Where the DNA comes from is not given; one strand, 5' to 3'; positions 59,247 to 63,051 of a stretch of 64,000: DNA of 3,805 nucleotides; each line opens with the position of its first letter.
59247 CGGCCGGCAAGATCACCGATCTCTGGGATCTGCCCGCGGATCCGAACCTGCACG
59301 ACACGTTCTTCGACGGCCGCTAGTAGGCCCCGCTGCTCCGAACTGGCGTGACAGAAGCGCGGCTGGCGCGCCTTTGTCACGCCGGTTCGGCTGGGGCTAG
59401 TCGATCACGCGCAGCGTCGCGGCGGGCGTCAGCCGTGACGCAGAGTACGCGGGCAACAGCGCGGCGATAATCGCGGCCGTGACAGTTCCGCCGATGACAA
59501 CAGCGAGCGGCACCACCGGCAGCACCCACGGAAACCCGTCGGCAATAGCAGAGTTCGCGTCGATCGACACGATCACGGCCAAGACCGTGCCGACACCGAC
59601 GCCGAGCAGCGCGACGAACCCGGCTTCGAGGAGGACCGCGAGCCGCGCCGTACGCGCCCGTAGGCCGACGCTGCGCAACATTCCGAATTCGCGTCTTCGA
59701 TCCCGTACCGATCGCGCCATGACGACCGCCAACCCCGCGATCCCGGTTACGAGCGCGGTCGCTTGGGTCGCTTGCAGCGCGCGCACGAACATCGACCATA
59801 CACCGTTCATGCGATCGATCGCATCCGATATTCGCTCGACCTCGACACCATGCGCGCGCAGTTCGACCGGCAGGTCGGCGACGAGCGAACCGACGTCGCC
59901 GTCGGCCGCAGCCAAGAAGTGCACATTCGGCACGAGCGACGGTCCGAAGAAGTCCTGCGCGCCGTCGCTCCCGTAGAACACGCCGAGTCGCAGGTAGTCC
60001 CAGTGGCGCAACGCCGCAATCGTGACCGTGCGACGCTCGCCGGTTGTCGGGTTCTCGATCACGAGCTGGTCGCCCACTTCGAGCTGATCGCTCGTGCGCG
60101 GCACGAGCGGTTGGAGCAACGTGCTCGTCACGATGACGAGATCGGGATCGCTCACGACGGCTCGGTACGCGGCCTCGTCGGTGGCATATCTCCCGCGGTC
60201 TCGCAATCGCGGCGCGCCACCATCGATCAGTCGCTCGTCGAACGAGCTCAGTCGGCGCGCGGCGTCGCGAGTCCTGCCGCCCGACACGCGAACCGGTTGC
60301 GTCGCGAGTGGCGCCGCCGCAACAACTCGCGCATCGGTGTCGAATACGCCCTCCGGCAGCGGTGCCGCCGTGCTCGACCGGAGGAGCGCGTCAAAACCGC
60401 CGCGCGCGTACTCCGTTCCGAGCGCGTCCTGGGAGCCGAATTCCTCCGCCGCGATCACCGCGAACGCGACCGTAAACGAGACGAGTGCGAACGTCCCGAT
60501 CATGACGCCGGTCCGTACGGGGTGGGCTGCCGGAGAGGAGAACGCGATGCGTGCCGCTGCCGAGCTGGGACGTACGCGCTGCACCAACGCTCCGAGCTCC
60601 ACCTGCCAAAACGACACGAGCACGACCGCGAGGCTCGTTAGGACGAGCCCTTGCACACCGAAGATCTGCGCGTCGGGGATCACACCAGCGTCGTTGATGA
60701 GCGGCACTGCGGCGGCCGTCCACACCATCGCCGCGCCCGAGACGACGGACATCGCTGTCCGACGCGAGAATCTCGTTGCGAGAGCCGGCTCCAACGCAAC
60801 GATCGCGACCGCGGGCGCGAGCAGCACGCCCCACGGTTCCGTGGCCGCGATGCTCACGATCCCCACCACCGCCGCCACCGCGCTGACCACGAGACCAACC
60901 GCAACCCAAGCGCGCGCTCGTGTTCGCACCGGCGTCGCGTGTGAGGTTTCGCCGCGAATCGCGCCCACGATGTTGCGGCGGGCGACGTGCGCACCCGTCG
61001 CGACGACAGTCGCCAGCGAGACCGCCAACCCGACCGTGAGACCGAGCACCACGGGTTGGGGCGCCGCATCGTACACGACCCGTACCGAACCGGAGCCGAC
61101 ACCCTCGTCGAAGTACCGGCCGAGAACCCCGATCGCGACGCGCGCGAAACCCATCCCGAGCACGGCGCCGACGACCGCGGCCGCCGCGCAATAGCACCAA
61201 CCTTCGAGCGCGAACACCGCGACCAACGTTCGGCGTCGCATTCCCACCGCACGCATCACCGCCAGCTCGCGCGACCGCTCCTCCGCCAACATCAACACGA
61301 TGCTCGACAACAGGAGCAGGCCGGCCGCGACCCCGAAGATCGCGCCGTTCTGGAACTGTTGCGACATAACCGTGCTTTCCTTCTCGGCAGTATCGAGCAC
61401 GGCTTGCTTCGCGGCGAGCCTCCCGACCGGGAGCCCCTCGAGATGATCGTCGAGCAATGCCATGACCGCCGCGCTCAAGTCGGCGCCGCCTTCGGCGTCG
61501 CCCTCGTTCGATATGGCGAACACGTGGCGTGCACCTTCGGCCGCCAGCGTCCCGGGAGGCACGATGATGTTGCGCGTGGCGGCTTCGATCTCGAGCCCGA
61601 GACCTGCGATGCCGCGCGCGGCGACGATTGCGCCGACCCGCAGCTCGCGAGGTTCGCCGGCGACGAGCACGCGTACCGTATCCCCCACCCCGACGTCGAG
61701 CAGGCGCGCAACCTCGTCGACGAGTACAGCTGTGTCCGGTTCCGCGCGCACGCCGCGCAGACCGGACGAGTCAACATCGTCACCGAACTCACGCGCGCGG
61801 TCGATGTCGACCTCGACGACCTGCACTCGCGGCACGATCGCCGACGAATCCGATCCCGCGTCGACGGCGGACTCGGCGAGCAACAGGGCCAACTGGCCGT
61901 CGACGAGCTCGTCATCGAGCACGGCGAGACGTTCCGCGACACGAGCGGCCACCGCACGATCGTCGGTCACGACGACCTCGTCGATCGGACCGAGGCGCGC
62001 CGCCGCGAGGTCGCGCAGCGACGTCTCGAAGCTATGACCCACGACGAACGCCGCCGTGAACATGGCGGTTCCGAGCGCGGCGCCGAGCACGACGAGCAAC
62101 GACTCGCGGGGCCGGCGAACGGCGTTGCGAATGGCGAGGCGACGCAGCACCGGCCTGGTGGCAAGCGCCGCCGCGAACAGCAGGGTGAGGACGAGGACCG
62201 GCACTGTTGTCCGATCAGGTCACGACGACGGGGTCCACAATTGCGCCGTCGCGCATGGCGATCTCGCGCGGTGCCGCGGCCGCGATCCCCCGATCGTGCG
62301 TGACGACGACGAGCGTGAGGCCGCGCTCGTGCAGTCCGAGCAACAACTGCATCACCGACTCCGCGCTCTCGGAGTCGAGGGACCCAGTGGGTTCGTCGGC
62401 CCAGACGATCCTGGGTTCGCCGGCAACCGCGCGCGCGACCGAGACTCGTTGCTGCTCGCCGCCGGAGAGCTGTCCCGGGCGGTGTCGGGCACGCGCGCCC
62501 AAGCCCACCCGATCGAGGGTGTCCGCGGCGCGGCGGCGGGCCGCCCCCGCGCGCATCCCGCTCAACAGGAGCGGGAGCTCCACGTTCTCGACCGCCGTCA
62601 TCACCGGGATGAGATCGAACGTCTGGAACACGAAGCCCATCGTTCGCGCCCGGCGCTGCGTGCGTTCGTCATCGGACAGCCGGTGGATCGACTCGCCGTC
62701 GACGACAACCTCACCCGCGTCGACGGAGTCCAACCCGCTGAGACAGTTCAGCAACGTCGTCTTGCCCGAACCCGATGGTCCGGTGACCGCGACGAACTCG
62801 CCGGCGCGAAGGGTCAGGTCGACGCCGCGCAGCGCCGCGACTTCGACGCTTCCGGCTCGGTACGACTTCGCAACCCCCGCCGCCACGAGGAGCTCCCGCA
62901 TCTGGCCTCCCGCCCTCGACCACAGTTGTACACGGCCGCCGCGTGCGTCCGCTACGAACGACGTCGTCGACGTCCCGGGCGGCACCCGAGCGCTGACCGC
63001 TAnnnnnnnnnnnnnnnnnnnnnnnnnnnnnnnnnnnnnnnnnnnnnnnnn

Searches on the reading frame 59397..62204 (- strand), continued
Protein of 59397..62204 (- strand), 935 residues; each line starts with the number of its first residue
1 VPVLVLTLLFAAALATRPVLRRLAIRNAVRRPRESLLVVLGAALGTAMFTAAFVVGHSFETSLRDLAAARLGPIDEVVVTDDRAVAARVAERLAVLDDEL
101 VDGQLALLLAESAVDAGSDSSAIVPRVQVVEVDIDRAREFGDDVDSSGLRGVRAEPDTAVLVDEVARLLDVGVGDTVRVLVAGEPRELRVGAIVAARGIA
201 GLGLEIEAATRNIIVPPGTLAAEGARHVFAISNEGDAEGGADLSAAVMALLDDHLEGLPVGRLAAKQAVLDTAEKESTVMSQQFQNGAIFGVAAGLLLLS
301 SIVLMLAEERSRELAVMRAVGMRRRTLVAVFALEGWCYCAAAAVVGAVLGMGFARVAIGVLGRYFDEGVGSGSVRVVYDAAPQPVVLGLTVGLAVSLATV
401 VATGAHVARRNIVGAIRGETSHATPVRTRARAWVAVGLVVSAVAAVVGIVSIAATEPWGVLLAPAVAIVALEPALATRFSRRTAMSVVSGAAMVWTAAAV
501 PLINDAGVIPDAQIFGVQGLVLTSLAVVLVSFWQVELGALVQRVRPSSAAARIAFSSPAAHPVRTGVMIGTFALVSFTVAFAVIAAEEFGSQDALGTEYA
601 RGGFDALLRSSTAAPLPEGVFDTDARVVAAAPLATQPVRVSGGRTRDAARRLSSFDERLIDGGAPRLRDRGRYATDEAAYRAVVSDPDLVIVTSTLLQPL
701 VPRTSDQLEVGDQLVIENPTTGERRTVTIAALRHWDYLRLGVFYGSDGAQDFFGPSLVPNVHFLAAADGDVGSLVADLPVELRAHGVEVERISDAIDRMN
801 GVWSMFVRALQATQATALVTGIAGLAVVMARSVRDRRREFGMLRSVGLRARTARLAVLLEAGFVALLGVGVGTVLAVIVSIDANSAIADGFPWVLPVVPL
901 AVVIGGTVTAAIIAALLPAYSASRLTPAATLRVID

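Call 52: fold_search(model_id=the predicted structure, library=pdb)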
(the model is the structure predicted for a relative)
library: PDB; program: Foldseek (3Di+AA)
matches with E <= 10: 163; with E <= 0.001: 47
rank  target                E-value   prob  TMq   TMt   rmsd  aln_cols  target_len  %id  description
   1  9ge6_A                1.1e-21  1.00  0.59  0.67   8.4       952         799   14  Structure of E. coli YbbAP (released 2025-05-28)
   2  9ge7_A                1.3e-21  1.00  0.46  0.51  11.1       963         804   14  Structure of E. coli YbbAP with bound ATP analogue (released 2025-05-28)
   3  5gko_A                1.1e-11  1.00  0.28  0.37   8.0       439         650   15  Crystal structure of tripartite-type ABC transporter, MacB from Acinetobacter baumannii (released 2017-11-15)
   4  9rlc_E                1.8e-11  1.00  0.31  0.64   5.7       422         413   14  LolCDE complex with Lpp lipoprotein (released 2026-01-21)
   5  9rld_E                2.3e-11  1.00  0.32  0.66   5.4       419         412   13  LolCDE complex with Lpp lipoprotein (released 2026-01-21)
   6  8s5g_A                5.5e-11  1.00  0.33  0.45  13.1       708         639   12  BceABS nucleotide-free state (released 2025-09-03)
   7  7tcg_A                9.9e-11  1.00  0.32  0.44  13.0       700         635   11  BceAB nucleotide-free conformation (released 2022-04-06)
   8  5lil_A                1.3e-10  1.00  0.25  0.35   9.4       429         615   12  Structure of Aggregatibacter actinomycetemcomitans MacB bound to ATPyS (P21) (released 2017-11-15)
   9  5xu1_M                1.6e-10  1.00  0.29  0.61   6.1       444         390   13  Structure of a non-canonical ABC transporter from Streptococcus pneumoniae R6 (released 2018-01-24)
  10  8g3a_A                4.3e-10  1.00  0.32  0.43  13.6       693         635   12  BceAB-S nucleotide free TM state 1 (released 2023-06-21)
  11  7tch_A                4.3e-10  1.00  0.31  0.42  13.2       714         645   11  BceAB E169Q variant ATP-bound conformation (released 2022-04-06)
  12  8g4c_A                4.3e-10  1.00  0.31  0.42  13.5       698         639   12  BceABS ATPgS high res TM (released 2023-06-21)
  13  9rld_C                5.4e-10  1.00  0.21  0.36  10.6       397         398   16  LolCDE complex with Lpp lipoprotein (released 2026-01-21)
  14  5nik_J                5.6e-10  1.00  0.25  0.35  10.0       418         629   16  Structure of the MacAB-TolC ABC-type tripartite multidrug efflux pump (released 2017-05-24)
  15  9xro_E                7.5e-10  1.00  0.28  0.58   7.5       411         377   13  LolCDE in complex with SMT-738_3 (released 2026-03-18)
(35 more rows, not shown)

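Call 57: find_encoding_contigs(protein=P0138, flank=6000, max_places=1)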
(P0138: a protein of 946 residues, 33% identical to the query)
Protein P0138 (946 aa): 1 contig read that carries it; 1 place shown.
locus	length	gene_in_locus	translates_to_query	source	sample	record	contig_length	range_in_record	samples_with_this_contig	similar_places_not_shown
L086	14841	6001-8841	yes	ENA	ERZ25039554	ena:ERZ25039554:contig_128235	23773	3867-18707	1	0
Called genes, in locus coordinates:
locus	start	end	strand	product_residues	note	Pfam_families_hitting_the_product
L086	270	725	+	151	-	PF14376:Haem_bd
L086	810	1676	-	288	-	PF05139:Erythro_esteras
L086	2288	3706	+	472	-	PF21269:TreT_GT1, PF20706:GT4-conflict, PF00534:Glycos_transf_1, PF13692:Glyco_trans_1_4, PF13524:Glyco_trans_1_2, PF04945:YHS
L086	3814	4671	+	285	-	PF00582:Usp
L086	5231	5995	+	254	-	PF00005:ABC_tran, PF13304:AAA_21 (faint)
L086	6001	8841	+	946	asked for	PF02687:FtsX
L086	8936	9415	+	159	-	PF00582:Usp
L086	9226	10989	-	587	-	PF12900:Pyridox_ox_2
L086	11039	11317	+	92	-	PF08281:Sigma70_r4_2, PF00196:GerE, PF13412:HTH_24 (weak)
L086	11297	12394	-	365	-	PF02163:Peptidase_M50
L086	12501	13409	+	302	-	PF00582:Usp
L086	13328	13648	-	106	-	-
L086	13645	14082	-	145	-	PF00582:Usp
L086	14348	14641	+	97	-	-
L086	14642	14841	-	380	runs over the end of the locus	PF08448:PAS_4 (faint), PF13426:PAS_9 (weak), PF07730:HisKA_3, PF02518:HATPase_c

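Call 58: find_encoding_contigs(protein=P0140, flank=6000, max_places=1)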
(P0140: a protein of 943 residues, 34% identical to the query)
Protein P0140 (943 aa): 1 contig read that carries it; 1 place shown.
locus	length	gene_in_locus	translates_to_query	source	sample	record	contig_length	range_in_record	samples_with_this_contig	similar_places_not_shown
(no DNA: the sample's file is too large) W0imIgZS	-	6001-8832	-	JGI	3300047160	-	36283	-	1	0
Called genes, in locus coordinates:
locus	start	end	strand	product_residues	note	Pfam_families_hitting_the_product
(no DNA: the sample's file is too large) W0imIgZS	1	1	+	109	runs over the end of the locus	PF01022:HTH_5, PF01047:MarR (weak), PF02082:Rrf2 (weak), PF12802:MarR_2, PF12840:HTH_20, PF13412:HTH_24 (weak), PF01978:TrmB (weak), PF08279:HTH_11, +1 more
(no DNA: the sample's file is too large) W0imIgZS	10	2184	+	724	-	PF00912:Transgly, PF00905:Transpeptidase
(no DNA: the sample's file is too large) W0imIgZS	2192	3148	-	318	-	PF13365:Trypsin_2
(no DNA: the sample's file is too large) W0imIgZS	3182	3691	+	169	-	PF04186:FxsA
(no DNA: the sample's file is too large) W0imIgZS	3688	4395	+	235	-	PF00293:NUDIX (faint)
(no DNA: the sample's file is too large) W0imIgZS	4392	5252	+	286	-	PF00753:Lactamase_B, PF17778:WHD_BLACT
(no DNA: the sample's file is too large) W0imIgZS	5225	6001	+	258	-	PF00005:ABC_tran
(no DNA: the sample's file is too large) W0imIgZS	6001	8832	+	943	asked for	PF12704:MacB_PCD (weak), PF02687:FtsX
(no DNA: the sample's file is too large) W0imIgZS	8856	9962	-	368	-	PF14378:PAP2_3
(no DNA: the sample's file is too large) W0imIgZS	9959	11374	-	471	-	PF02366:PMT, PF13231:PMT_2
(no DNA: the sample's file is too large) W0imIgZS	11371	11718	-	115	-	-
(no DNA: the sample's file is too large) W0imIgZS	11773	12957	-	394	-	PF01883:FeS_assembly_P, PF00142:Fer4_NifH, PF01656:CbiA, PF09140:MipZ, PF10609:ParA, PF13614:AAA_31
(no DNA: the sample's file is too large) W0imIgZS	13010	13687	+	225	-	PF12840:HTH_20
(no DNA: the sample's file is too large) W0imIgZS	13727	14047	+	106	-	PF01521:Fe-S_biosyn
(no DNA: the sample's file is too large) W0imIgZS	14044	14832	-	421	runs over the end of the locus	-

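Call 59: find_encoding_contigs(protein=P0150, flank=6000, max_places=1)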
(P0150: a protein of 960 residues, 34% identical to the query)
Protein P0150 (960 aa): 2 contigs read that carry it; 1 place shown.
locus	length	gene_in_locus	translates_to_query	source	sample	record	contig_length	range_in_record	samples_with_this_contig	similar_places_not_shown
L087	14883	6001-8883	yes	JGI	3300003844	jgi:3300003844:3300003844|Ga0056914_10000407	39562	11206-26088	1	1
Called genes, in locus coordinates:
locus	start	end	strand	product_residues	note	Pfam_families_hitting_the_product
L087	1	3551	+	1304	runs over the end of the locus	-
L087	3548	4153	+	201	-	-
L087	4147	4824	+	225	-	PF02140:SUEL_Lectin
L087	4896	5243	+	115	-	-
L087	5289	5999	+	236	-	PF00005:ABC_tran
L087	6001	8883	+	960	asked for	PF02687:FtsX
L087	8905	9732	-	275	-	PF00561:Abhydrolase_1, PF12146:Hydrolase_4, PF12697:Abhydrolase_6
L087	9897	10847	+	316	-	PF03706:LPG_synthase_TM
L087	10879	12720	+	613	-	PF13292:DXP_synthase_N, PF02775:TPP_enzyme_C (faint), PF02779:Transket_pyr, PF02780:Transketolase_C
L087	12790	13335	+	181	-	PF08212:Lipocalin_2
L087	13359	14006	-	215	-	PF01106:NifU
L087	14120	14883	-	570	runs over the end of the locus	-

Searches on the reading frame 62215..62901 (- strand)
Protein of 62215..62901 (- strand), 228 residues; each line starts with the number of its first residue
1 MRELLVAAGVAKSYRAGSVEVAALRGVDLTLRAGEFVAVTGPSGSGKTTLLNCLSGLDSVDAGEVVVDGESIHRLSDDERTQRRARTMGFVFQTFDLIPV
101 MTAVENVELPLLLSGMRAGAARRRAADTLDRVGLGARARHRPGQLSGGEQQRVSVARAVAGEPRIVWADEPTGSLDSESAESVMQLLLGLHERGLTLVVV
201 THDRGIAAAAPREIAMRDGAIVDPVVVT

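Call 7: search_protein_families(library=pfam, proteins=[window:62215-62901:-], max_evalue=0.01)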
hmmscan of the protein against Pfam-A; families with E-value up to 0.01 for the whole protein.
window:62215-62901:- (228 aa): 14 families
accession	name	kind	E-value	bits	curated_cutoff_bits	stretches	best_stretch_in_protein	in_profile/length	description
PF00005.33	ABC_tran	-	3e-33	115.8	25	1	24-172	1-136/137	ABC transporter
PF13304.12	AAA_21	-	6.2e-07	30.2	27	1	36-72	1-40/304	AAA domain, putative AbiEii toxin, Type IV TA system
PF13191.12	AAA_16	-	0.0005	21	32.6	1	33-56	21-46/167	AAA ATPase domain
PF13555.12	AAA_29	-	0.00074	19.6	27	1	29-54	17-42/61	P-loop containing region of AAA domain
PF13238.12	AAA_18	-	0.00092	20.1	29.4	1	37-78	1-44/128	AAA domain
PF02463.25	SMC_N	-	0.001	19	40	0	35-210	25-205/220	RecF/RecN/SMC N terminal domain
PF13521.12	AAA_28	-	0.0014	19.3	27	1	37-84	2-44/164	AAA domain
PF13476.12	AAA_23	-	0.0015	19.6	27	1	35-55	20-40/201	AAA domain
PF13401.12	AAA_22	-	0.0018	19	27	1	35-57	6-28/130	AAA domain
PF03193.22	RsgA_GTPase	-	0.0041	17.4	30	1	33-65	106-137/174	RsgA GTPase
PF00437.27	T2SSE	-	0.0043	16.2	24.9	1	36-56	144-164/370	Type II/IV secretion system protein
PF13558.12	SbcC_Walker_B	-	0.0071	17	27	0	139-187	27-88/90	SbcC/RAD50-like, Walker B motif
PF20720.3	nSTAND3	-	0.0075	16.4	27.2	0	30-55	13-38/155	Novel STAND NTPase 3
PF25199.1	nSTAND_NTPase5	-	0.0094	16.2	34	0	32-51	39-58/145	Novel STAND NTPase 5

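Call 8: search_protein_families(library=ncbifam, proteins=[window:62215-62901:-], max_evalue=0.01)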
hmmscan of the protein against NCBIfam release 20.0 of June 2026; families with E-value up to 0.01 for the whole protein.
window:62215-62901:- (228 aa): 193 families (the best 25 are shown)
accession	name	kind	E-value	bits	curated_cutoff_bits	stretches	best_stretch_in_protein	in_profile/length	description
TIGR02211.1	LolD_lipo_ex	equivalog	1.1e-66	224.6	307.75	1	5-222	2-220/221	lipoprotein-releasing ABC transporter ATP-binding protein LolD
NF007826.0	PRK10535.1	equivalog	1.8e-64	218.1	966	1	1-223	1-223/648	macrolide ABC transporter ATP-binding protein/permease MacB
NF007879.0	PRK10584.1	equivalog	1.9e-63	214.2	336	1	10-221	12-224/228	putative ABC transporter ATP-binding protein YbbA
NF008639.0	PRK11629.1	equivalog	1.9e-62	210.7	360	1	3-223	5-226/234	lipoprotein-releasing ABC transporter ATP-binding protein LolD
TIGR02673.1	FtsE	equivalog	6.2e-59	199.2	264.85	1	10-218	7-212/214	cell division ATP-binding protein FtsE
NF038007.1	ABC_ATP_DarD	equivalog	2.3e-58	197.2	375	1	9-220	6-217/218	darobactin export ABC transporter ATP-binding protein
TIGR02982.1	heterocyst_DevA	subfamily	1.2e-54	185.3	295.8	1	9-221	6-219/220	ABC exporter ATP-binding subunit, DevA family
TIGR03608.1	L_ocin_972_ABC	subfamily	2.3e-53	180.7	254.85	1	22-215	12-205/206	putative bacteriocin export ABC transporter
NF007027.0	PRK09493.1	equivalog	1.8e-52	178.1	379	1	20-222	13-215/240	glutamine ABC transporter ATP-binding protein GlnQ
TIGR02315.1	ABC_phnC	equivalog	9.8e-48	162.7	266.1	1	8-222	5-225/243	phosphonate ABC transporter ATP-binding protein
TIGR03265.1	PhnT2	equivalog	3.9e-46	157.9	457.7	1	20-221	16-213/353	putative 2-aminoethylphosphonate ABC transporter ATP-binding protein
TIGR03005.1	ectoine_ehuA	equivalog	4.8e-46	157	345.4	1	20-212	12-216/252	ectoine/hydroxyectoine ABC transporter ATP-binding protein EhuA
NF008428.0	PRK11264.1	equivalog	1.6e-45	155.3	406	1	22-223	17-224/250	L-cystine ABC transporter ATP-binding protein TcyN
NF006987.0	PRK09452.1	equivalog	4.7e-43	147.3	482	1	5-221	18-226/378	spermidine/putrescine ABC transporter ATP-binding protein PotA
TIGR01186.1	proV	subfamily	2e-41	142.3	326.6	1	23-222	8-209/363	betaine/proline/choline family ABC transporter ATP-binding protein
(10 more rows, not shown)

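Call 38: search_solved_structures(query=window:62215-62901:-, max_evalue=1e-30)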
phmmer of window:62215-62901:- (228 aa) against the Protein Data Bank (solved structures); distinct sequences matched with E-value up to 1e-30: 101 (the best 60 are shown).
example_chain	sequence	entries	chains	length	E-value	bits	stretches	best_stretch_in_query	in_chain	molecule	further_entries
1f3o_A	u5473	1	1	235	1.4e-58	201.5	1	8-221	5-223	HYPOTHETICAL ABC TRANSPORTER ATP-BINDING PROTEIN MJ0796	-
5xu1_A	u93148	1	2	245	1.5e-58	201.4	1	1-222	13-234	ABC transporter ATP-binding protein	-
1l2t_A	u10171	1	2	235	3.8e-58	200.1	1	8-221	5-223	Hypothetical ABC transporter ATP-binding protein MJ0796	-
3tif_A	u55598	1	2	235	5.3e-57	196.4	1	9-221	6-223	Uncharacterized ABC transporter ATP-binding protein MJ0796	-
9ge6_B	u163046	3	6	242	3.9e-56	193.5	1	10-220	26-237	Uncharacterized ABC transporter ATP-binding protein YbbA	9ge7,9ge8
7v8l_D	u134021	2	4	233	6.6e-55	189.5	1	4-222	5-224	Lipoprotein-releasing system ATP-binding protein LolD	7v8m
9rlc_D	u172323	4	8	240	7.3e-55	189.4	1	4-222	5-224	Lipoprotein-releasing system ATP-binding protein LolD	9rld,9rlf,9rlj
9rle_D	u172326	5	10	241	7.4e-55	189.3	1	4-222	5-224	Lipoprotein-releasing system ATP-binding protein LolD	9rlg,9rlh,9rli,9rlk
7arh_F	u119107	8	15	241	7.4e-55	189.3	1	4-222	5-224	Lipoprotein-releasing system ATP-binding protein LolD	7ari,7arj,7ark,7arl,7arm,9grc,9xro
7mdy_D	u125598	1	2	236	9.1e-55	189.1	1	5-222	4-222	Lipoprotein-releasing system ATP-binding protein LolD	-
7v8i_D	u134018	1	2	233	1.7e-54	188.2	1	4-222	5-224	Lipoprotein-releasing system ATP-binding protein LolD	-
9gvk_D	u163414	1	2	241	2e-54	188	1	4-222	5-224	Lipoprotein-releasing system ATP-binding protein LolD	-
5lil_A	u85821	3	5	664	2.7e-54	187.5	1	15-223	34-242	Macrolide export ATP-binding/permease protein MacB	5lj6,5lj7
5lj9_A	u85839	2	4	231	2.8e-54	187.5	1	3-222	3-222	Macrolide export ATP-binding/permease protein MacB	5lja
7mdx_D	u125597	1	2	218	5.5e-54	186.5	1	6-219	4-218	Lipoprotein-releasing system ATP-binding protein LolD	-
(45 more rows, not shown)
